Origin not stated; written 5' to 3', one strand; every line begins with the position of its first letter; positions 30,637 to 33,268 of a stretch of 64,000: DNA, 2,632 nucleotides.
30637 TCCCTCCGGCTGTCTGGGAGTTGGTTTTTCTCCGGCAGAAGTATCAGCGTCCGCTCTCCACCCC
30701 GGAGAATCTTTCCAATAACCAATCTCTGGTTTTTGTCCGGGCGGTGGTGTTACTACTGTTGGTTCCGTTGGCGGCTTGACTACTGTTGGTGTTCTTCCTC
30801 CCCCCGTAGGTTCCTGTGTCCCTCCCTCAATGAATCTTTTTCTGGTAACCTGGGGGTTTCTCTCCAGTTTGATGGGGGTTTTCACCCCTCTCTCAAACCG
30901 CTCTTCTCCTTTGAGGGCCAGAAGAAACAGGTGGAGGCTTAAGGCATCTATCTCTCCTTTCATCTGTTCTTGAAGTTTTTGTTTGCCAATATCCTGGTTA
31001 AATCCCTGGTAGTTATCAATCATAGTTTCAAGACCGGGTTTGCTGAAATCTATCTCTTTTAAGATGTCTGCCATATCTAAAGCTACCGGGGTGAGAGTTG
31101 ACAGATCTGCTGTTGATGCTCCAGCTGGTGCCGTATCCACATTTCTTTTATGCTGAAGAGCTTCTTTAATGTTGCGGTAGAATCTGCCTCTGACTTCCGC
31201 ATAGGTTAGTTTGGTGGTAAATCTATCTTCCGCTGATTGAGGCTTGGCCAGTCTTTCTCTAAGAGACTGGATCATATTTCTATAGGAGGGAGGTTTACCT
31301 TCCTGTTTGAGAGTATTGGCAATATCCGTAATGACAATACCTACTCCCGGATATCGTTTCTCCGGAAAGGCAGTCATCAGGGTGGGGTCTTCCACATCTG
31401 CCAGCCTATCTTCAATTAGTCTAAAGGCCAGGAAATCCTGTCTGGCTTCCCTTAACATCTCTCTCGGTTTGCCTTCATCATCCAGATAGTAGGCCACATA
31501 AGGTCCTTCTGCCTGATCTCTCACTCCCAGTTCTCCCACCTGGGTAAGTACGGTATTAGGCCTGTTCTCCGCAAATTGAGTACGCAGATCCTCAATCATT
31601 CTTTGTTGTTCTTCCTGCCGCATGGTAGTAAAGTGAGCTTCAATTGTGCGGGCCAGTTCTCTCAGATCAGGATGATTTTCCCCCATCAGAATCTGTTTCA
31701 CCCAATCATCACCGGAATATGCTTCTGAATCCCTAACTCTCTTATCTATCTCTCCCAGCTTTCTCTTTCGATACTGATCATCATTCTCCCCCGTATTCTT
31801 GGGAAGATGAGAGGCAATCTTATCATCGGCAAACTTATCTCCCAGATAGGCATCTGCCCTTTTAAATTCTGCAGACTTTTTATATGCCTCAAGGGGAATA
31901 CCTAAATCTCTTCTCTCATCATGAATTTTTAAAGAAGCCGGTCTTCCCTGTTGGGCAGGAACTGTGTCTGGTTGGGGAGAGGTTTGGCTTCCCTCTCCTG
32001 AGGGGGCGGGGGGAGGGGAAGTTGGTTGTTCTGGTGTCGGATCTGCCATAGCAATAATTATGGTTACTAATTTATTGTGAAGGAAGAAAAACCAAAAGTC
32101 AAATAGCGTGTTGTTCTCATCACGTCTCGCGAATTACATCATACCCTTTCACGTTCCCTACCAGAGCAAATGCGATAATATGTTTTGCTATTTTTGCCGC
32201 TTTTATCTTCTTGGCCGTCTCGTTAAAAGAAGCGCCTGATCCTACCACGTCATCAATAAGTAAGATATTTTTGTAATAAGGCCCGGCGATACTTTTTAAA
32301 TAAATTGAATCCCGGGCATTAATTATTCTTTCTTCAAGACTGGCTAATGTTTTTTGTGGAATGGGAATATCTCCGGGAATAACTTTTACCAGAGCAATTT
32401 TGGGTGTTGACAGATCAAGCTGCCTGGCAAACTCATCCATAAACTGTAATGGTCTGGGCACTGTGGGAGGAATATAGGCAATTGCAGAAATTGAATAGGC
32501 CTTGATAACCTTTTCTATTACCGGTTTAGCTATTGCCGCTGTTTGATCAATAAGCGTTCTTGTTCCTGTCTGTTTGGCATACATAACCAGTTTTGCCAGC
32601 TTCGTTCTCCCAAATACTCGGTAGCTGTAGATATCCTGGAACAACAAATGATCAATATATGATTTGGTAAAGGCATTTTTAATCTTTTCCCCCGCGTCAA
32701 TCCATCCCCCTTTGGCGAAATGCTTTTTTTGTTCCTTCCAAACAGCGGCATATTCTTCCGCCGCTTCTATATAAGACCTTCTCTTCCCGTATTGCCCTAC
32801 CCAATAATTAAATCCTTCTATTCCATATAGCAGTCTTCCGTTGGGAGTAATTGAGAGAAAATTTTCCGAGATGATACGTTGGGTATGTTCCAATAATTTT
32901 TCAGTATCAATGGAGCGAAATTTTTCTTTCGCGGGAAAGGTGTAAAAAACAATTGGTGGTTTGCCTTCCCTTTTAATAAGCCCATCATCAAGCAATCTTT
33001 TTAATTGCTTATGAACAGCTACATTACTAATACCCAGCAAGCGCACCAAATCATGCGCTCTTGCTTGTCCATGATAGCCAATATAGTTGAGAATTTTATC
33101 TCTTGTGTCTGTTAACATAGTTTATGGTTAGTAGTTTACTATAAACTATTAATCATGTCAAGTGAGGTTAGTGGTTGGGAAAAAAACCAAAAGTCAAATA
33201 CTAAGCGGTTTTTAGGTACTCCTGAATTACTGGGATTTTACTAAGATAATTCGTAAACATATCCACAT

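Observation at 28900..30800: Mirror-ordered set of four repeated peptide motifs inside giant protein 1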

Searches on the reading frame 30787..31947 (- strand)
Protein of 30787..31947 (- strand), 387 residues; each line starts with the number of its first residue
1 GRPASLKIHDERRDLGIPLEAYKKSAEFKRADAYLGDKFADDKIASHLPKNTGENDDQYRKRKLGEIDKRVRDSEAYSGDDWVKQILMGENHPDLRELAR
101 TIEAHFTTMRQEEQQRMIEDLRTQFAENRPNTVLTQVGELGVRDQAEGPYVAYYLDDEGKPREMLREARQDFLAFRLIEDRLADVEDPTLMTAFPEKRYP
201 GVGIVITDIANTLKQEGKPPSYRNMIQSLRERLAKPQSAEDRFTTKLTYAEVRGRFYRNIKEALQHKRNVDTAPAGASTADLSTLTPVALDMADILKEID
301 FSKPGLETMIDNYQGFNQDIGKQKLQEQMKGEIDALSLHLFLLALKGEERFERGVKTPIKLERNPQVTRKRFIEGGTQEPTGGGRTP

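Call 69: predict_structure(alignment_id=A2)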
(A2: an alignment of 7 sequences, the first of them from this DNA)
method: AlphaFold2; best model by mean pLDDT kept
length: 371 residues; sequences in the alignment: 7
mean_pLDDT: 73.3   pTM: 0.55
mean pLDDT of the five models: 73.3, 69.7, 67.4, 66.7, 64.7
residues with pLDDT >= 90: 41; 70-90: 203; 50-70: 77; < 50: 50
segments of 3 or more residues with pLDDT < 50: 120-142, 266-269, 272-275, 356-371
pLDDT, mean of each block of 10 residues (from residue 1): 64 82 87 71 83 84 77 69 75 84 77 59 41 40 52 57 83 91 80 77 90 90 86 76 85 87 56 53 87 87 90 69 90 84 70 50 33 28
secondary structure, 60 per line:
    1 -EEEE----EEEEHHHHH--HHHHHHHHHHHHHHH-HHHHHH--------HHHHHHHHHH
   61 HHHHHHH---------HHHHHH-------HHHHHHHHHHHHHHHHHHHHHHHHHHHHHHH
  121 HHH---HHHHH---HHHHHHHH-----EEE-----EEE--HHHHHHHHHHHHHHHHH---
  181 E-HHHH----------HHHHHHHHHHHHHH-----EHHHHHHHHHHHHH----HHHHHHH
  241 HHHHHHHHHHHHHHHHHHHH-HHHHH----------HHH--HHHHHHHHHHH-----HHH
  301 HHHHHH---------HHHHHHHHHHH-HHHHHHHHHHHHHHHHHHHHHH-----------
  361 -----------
elements in order: E2-5 E10-13 H14-18 H21-35 H37-42 H51-67 H77-82 H90-123 H127-131 H135-142 E148-150 E156-158 H161-177 H183-186 H197-210 H217-229 H234-260 H262-266 H282-292 H298-306 H316-326 H328-349

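Call 72: fold_search(model_id=the predicted structure, library=pdb)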
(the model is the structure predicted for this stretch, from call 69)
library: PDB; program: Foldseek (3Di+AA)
matches with E <= 10: 367; with E <= 0.001: 0
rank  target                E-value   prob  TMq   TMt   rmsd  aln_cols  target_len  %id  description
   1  2fp2_B                3.5e-01  0.18  0.12  0.19  16.2       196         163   15  Secreted Chorismate Mutase from Mycobacterium tuberculosis (released 2006-03-28)
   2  1o5h_B                4.6e-01  0.30  0.14  0.23  16.1       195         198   13  Crystal structure of formiminotetrahydrofolate cyclodeaminase (TM1560) from Thermotoga maritima at 2.80 A resolution (released 2003-09-30)
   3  3tp3                  5.0e-01  0.09  0.11  0.15  17.4       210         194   18  Structure of HTH-type transcriptional regulator EthR, G106W mutant (released 2011-12-21)
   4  9bt3_F                6.3e-01  0.11  0.09  0.17  16.7       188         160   14  Crystal structure of Chorismate Mutase from Mycobacterium tuberculosis in complex with the cyclic peptide inhibitor L2 (released 2025-02-26)
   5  1o5h_A                6.9e-01  0.25  0.14  0.23  16.1       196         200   13  Crystal structure of formiminotetrahydrofolate cyclodeaminase (TM1560) from Thermotoga maritima at 2.80 A resolution (released 2003-09-30)
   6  8d9o                  7.5e-01  0.09  0.10  0.15  17.3       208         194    9  De Novo Photosynthetic Reaction Center Protein in Apo-State (released 2022-09-28)
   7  3h2u_C                8.6e-01  0.15  0.12  0.22  14.7       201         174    8  Human raver1 RRM1, RRM2, and RRM3 domains in complex with human vinculin tail domain Vt (released 2009-07-28)
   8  6cnz_E                8.6e-01  0.12  0.10  0.19  16.2       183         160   13  Crystal Structure of Chorismate Mutase from Burkholderia thailandensis (released 2018-03-21)
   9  3odx_A                1.1e+00  0.11  0.13  0.14  14.1       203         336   13  Crystal Structure of an N-terminally Truncated Linker-DH/PH Domains of p115-RhoGEF (released 2011-01-05)
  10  6gy6_A                1.2e+00  0.04  0.09  0.10  41.8       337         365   13  XaxAB pore complex from Xenorhabdus nematophila (released 2018-07-25)
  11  1j3u_A                1.2e+00  0.04  0.12  0.11  27.8       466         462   11  Crystal structure of aspartase from Bacillus sp. YM55-1 (released 2003-05-06)
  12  3p6a_A                1.3e+00  0.10  0.13  0.14  13.9       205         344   16  Crystal Structure of the DH/PH domains of p115-RhoGEF (R399E mutant) (released 2011-01-05)
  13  5vju                  1.3e+00  0.08  0.11  0.17  18.1       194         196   11  De Novo Photosynthetic Reaction Center Protein Variant Equipped with His-Tyr H-bond, Heme B, and Cd(II) ions (released 2018-04-25)
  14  7q83_B                1.4e+00  0.11  0.12  0.21  14.1       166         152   12  Crystal structure of S. cerevisiae Sso2 in complex with the pleckstrin homology domain of Sec3 (released 2022-08-31)
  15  7vg4_D                1.4e+00  0.09  0.12  0.18  18.9       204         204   12  10,5-methenyltetrahydrofolate cyclohydrolase from Methylobacterium extorquens AM1 strain (released 2022-07-06)
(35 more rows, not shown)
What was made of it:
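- Tried and rejected: A Foldseek search of the N-domain model found nothing (best E=0.35, call 72).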

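Call 90: search_protein_families(library=pfam, proteins=[window:30787-31947:-], max_evalue=1)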
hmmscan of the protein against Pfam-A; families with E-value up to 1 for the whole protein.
window:30787-31947:- (387 aa): 0 families

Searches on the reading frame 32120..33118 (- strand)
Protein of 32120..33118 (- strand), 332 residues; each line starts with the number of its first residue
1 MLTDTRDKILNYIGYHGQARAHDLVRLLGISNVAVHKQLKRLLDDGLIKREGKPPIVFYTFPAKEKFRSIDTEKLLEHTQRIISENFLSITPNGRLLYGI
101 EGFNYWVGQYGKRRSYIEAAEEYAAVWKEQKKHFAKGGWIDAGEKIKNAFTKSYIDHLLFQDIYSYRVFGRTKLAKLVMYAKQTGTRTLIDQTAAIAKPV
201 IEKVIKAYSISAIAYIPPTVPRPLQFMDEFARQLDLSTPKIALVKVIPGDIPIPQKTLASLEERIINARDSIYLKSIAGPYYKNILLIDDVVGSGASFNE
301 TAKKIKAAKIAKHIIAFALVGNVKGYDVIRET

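Call 9: search_protein_families(library=pfam, proteins=[window:32120-33118:-], max_evalue=0.01)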
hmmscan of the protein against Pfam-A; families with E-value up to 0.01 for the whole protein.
window:32120-33118:- (332 aa): 8 families
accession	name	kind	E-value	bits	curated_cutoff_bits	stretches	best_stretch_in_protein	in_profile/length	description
PF12802.13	MarR_2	-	5.7e-07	30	27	1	9-51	10-53/61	MarR family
PF01047.28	MarR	-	3.8e-06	27.1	24.6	1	2-52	1-51/59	MarR family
PF13412.12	HTH_24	-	1.4e-05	25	21.9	1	4-49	3-48/48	Winged helix-turn-helix DNA-binding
PF24390.1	PRTase-CE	-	0.00012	22.5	27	1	255-331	77-157/253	PRTase-CE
PF01978.25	TrmB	-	0.00036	20.8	25.6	1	16-62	20-66/68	Sugar-specific transcriptional regulator TrmB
PF01022.26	HTH_5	-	0.00095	19.4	22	1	4-49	2-46/47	Bacterial regulatory protein, arsR family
PF25212.1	HVO_A0114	-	0.0034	17.6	27.6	1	2-53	20-71/84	HVO_A0114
PF00156.33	Pribosyltran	-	0.0063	16.3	26.3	1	225-327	42-131/158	Phosphoribosyl transferase domain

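Call 83: find_encoding_contigs(protein=window:32120-33118:-, flank=10000, max_places=6)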
Protein window:32120-33118:- (332 aa): 3 contigs read that carry it; 2 places shown.
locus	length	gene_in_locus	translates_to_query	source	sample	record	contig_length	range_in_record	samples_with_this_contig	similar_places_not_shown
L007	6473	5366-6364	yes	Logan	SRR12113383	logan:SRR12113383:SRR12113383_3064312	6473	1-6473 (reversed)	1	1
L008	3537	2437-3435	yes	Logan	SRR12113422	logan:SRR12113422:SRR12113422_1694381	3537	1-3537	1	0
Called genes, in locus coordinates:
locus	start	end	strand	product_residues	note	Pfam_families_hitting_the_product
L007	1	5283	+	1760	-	?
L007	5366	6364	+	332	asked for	PF01047:MarR (weak), PF12802:MarR_2 (weak), PF13412:HTH_24 (weak)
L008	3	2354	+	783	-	?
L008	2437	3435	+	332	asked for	PF01047:MarR (weak), PF12802:MarR_2 (weak), PF13412:HTH_24 (weak)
